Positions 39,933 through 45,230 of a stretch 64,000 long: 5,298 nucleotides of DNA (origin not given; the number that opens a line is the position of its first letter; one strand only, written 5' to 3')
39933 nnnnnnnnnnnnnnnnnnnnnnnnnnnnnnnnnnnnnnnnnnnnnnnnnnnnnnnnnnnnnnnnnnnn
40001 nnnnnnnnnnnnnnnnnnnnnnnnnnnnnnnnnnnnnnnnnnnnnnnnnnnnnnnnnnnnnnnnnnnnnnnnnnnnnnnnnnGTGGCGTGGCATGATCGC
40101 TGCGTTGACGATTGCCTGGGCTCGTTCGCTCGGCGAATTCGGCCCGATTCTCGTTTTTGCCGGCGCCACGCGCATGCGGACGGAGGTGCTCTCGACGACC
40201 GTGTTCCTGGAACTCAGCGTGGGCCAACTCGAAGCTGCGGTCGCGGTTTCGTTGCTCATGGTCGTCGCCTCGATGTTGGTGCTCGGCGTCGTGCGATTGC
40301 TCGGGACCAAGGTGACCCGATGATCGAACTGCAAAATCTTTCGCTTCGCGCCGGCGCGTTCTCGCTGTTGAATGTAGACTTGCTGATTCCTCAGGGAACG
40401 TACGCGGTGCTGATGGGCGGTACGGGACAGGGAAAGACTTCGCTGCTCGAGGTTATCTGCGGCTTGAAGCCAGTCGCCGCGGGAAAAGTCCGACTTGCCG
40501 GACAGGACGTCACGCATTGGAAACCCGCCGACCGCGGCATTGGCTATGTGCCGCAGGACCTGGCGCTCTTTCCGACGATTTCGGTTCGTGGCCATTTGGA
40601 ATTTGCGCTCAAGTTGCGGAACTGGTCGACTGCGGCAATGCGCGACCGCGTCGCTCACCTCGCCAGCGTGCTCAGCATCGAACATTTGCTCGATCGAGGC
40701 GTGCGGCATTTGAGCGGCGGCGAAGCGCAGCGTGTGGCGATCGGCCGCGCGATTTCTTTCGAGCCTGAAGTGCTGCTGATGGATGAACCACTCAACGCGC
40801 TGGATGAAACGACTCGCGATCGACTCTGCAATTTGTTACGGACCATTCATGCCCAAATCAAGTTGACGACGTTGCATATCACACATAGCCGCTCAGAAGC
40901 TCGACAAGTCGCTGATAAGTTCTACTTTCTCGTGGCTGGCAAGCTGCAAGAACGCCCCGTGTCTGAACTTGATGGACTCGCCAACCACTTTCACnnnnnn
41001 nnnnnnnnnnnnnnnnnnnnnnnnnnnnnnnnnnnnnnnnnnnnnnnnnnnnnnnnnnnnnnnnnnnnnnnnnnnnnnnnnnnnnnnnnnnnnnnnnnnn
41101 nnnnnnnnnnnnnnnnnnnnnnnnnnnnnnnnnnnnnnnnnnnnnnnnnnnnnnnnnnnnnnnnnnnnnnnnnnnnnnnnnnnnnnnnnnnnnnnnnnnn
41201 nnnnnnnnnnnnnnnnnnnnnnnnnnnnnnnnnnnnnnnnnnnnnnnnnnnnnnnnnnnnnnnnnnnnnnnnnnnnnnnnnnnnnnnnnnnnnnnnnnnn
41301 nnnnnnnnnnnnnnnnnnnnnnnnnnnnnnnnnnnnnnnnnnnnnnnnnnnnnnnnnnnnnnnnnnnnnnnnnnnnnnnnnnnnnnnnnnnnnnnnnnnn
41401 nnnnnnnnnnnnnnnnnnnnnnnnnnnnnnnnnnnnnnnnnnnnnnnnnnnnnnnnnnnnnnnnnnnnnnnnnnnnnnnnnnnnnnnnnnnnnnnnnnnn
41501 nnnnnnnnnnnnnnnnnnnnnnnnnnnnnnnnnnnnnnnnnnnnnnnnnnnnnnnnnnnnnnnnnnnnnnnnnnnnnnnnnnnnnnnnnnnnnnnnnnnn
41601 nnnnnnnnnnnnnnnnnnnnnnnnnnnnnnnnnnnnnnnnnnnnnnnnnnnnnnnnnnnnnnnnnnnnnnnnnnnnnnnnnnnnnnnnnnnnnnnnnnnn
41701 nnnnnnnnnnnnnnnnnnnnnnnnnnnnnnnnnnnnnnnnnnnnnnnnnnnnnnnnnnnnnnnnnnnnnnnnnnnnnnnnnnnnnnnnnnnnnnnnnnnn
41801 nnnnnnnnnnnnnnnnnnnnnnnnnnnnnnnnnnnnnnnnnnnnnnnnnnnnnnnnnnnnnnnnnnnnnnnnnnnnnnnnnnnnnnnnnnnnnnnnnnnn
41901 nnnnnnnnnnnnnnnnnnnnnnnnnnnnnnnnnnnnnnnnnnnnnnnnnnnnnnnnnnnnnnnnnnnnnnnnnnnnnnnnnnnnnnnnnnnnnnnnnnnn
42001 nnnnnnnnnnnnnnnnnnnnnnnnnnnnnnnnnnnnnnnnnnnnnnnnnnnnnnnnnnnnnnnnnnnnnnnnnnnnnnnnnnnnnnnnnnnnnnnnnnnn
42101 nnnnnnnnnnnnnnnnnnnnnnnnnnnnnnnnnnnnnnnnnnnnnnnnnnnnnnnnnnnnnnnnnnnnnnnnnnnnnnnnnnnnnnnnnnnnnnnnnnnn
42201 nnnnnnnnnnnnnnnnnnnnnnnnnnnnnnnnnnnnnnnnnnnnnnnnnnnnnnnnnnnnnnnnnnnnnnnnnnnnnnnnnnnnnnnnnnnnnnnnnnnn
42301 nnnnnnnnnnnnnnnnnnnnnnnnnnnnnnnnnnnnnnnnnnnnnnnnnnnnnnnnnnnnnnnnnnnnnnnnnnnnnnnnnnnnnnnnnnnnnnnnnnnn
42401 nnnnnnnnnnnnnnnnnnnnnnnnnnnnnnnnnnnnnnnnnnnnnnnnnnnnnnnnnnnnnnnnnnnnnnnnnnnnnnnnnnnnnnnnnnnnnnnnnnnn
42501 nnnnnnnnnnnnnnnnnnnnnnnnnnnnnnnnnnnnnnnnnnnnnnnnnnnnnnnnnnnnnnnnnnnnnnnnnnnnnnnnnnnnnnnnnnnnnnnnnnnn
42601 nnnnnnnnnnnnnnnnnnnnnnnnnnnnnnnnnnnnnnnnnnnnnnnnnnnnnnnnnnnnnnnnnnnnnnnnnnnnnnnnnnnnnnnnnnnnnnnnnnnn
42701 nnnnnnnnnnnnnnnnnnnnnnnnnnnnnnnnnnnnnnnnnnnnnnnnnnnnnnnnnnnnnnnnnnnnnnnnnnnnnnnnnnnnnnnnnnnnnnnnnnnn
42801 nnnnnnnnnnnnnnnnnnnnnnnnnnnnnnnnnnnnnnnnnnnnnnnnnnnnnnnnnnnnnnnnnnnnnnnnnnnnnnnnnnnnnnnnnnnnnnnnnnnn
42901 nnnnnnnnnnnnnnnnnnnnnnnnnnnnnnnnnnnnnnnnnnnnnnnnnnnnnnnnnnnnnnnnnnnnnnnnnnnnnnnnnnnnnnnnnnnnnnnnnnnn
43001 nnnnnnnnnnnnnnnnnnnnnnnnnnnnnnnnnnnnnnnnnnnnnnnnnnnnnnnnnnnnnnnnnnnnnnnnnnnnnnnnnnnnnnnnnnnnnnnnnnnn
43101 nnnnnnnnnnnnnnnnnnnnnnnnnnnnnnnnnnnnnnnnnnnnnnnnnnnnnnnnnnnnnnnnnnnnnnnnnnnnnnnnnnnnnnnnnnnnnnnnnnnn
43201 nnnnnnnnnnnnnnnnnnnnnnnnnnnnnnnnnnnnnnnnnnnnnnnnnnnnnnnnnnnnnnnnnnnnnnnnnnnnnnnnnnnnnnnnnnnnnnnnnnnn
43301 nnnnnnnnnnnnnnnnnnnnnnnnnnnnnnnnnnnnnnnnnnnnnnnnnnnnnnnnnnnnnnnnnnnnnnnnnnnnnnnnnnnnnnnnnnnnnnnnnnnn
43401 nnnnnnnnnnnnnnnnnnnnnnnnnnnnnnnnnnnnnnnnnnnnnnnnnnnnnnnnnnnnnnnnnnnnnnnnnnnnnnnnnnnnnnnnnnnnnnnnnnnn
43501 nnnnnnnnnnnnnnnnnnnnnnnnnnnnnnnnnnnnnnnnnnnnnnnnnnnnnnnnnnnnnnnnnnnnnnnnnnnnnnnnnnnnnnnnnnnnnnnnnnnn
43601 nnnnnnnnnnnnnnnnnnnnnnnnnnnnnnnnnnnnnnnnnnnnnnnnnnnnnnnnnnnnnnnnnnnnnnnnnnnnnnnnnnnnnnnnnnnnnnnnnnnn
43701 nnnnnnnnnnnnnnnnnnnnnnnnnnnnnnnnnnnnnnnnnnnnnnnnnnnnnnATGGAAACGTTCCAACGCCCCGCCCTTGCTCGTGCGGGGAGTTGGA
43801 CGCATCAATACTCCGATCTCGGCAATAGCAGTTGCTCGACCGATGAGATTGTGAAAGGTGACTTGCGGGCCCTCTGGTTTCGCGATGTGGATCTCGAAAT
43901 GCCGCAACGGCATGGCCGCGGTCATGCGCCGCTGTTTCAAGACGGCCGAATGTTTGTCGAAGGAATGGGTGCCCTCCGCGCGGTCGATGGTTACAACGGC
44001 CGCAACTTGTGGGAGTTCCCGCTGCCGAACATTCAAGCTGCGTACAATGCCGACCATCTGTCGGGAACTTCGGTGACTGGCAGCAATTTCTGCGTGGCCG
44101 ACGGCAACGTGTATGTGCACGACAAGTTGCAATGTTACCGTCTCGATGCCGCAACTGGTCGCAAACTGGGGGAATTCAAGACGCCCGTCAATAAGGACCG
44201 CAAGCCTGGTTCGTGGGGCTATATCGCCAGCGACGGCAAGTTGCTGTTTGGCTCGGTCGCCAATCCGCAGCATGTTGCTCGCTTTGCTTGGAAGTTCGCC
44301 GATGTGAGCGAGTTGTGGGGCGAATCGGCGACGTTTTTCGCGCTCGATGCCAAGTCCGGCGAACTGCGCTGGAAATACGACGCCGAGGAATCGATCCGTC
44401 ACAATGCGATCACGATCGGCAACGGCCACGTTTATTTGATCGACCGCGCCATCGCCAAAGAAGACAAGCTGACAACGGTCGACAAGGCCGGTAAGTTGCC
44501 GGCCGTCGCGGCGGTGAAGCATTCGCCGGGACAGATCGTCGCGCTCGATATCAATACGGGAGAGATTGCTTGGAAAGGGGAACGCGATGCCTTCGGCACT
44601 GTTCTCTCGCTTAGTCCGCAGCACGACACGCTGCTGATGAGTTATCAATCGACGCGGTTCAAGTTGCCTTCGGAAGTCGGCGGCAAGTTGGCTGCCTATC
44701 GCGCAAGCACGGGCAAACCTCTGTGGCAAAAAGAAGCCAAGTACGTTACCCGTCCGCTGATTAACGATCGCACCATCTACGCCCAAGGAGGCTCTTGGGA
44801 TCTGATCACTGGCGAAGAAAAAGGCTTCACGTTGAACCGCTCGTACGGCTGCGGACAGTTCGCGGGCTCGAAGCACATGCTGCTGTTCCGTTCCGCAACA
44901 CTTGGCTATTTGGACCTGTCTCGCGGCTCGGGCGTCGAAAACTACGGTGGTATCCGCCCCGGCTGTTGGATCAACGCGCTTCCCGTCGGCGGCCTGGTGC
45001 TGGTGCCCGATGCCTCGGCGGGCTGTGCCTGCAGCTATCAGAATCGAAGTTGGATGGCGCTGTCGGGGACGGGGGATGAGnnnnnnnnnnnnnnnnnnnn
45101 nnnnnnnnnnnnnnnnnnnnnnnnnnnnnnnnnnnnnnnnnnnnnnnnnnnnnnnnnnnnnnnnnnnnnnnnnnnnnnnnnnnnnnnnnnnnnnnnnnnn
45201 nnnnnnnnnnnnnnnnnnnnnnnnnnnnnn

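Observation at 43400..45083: Exported propeller with a degenerate SAM-methyltransferase-like insert and a four-Cys C-terminal cluster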

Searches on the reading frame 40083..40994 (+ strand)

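Call 20: search_protein_families(library=pfam, proteins=[window:40083-40994:+], max_evalue=0.001)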
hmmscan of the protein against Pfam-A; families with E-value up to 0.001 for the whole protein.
window:40083-40994:+ (304 aa): 1 family
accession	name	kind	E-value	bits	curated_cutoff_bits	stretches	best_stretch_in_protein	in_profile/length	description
PF00005.33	ABC_tran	-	4.4e-30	105.5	25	1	97-238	3-137/137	ABC transporter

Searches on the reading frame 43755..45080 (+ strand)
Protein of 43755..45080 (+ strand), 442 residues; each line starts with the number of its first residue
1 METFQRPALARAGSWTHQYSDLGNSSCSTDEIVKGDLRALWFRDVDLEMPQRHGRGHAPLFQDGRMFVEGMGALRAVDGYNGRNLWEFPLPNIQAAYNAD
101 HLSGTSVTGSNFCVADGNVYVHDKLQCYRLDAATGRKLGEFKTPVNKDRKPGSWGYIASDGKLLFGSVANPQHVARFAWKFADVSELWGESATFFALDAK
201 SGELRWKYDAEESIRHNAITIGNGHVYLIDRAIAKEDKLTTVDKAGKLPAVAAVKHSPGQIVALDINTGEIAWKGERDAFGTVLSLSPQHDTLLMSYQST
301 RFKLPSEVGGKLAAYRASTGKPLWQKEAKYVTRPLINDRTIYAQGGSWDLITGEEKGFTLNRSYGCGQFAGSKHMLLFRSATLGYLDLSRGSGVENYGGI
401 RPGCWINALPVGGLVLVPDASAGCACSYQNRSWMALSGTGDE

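Call 56: predict_structure(alignment_id=A3)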
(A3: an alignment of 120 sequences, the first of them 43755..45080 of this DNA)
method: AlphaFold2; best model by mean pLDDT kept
length: 442 residues; sequences in the alignment: 120
mean_pLDDT: 91.9   pTM: 0.93
mean pLDDT of the five models: 91.9, 91.7, 91.5, 91.1, 90.6
residues with pLDDT >= 90: 321; 70-90: 107; 50-70: 13; < 50: 1
segments of 3 or more residues with pLDDT < 50: none
pLDDT, mean of each block of 10 residues (from residue 1): 83 96 97 95 89 88 97 96 97 92 90 98 98 98 93 97 98 86 91 98 98 96 98 88 72 83 99 97 97 95 88 98 97 96 96 94 83 94 92 86 86 92 63 87 52
secondary structure, 60 per line:
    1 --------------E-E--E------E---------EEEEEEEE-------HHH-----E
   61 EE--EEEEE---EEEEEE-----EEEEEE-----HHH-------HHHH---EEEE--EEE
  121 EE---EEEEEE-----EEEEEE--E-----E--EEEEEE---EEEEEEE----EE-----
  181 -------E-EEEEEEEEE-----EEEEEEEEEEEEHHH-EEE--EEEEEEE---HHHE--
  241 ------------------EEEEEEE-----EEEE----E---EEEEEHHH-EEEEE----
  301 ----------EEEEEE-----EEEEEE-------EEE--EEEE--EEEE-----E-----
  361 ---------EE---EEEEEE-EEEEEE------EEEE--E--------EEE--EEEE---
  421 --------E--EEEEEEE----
elements in order: E37-44 E60-62 E65-69 E73-78 E84-89 H105-108 E112-115 E118-122 E126-131 E137-142 E154-159 E163-169 E190-198 E204-215 E220-222 E225-231 E259-265 E271-274 E283-287 E292-296 E311-316 E322-327 E335-337 E340-343 E346-349 E375-380 E382-387 E394-397 E409-411 E414-417 E432-438

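Call 62: fold_search(model_id=the predicted structure, library=pdb)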
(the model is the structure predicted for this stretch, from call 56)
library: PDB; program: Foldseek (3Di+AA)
matches with E <= 10: 1683; with E <= 0.001: 1179
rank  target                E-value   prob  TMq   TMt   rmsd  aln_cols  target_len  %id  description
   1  6l8a_A                9.4e-17  1.00  0.57  0.56   6.8       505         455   16  Tetrathionate hydrolase from Acidithiobacillus ferrooxidans (released 2020-11-11)
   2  6l8a_F                1.2e-16  1.00  0.55  0.54   7.1       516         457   16  Tetrathionate hydrolase from Acidithiobacillus ferrooxidans (released 2020-11-11)
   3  7cqy_C                2.7e-16  1.00  0.58  0.62   6.3       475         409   16  Tetrathionate hydrolase from Acidithiobacillus ferrooxidans mutant - D325N (released 2021-01-27)
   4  6l8a_C                3.4e-16  1.00  0.57  0.59   6.6       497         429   17  Tetrathionate hydrolase from Acidithiobacillus ferrooxidans (released 2020-11-11)
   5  7cqy_A                4.2e-16  1.00  0.59  0.61   6.4       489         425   17  Tetrathionate hydrolase from Acidithiobacillus ferrooxidans mutant - D325N (released 2021-01-27)
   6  6l8a_B                4.2e-16  1.00  0.57  0.55   6.7       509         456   16  Tetrathionate hydrolase from Acidithiobacillus ferrooxidans (released 2020-11-11)
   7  6l8a_E                5.8e-16  1.00  0.58  0.56   6.6       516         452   15  Tetrathionate hydrolase from Acidithiobacillus ferrooxidans (released 2020-11-11)
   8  7cqy_F                7.6e-16  1.00  0.56  0.56   6.6       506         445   16  Tetrathionate hydrolase from Acidithiobacillus ferrooxidans mutant - D325N (released 2021-01-27)
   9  6l8a_D                8.5e-16  1.00  0.57  0.55   6.9       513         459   16  Tetrathionate hydrolase from Acidithiobacillus ferrooxidans (released 2020-11-11)
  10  7cqy_E                1.6e-15  1.00  0.58  0.57   6.5       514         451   17  Tetrathionate hydrolase from Acidithiobacillus ferrooxidans mutant - D325N (released 2021-01-27)
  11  8orr                  2.0e-15  1.00  0.56  0.69   6.2       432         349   12  Outer membrane protein assembly factor BamB from Klebsiella pneumoniae (released 2024-04-24)
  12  7cqy_B                3.2e-15  1.00  0.58  0.58   6.7       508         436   16  Tetrathionate hydrolase from Acidithiobacillus ferrooxidans mutant - D325N (released 2021-01-27)
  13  7cqy_D                3.6e-15  1.00  0.56  0.54   6.7       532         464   15  Tetrathionate hydrolase from Acidithiobacillus ferrooxidans mutant - D325N (released 2021-01-27)
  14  7tt2_B                9.4e-15  1.00  0.54  0.66   5.8       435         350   13  BamABCDE bound to substrate EspP class 3 (released 2022-03-30)
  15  4mh1_A                1.2e-14  1.00  0.41  0.36  11.6       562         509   17  Crystal structure and functional studies of quinoprotein L-sorbose dehydrogenase from Ketogulonicigenium vulgare Y25 (released 2014-07-23)
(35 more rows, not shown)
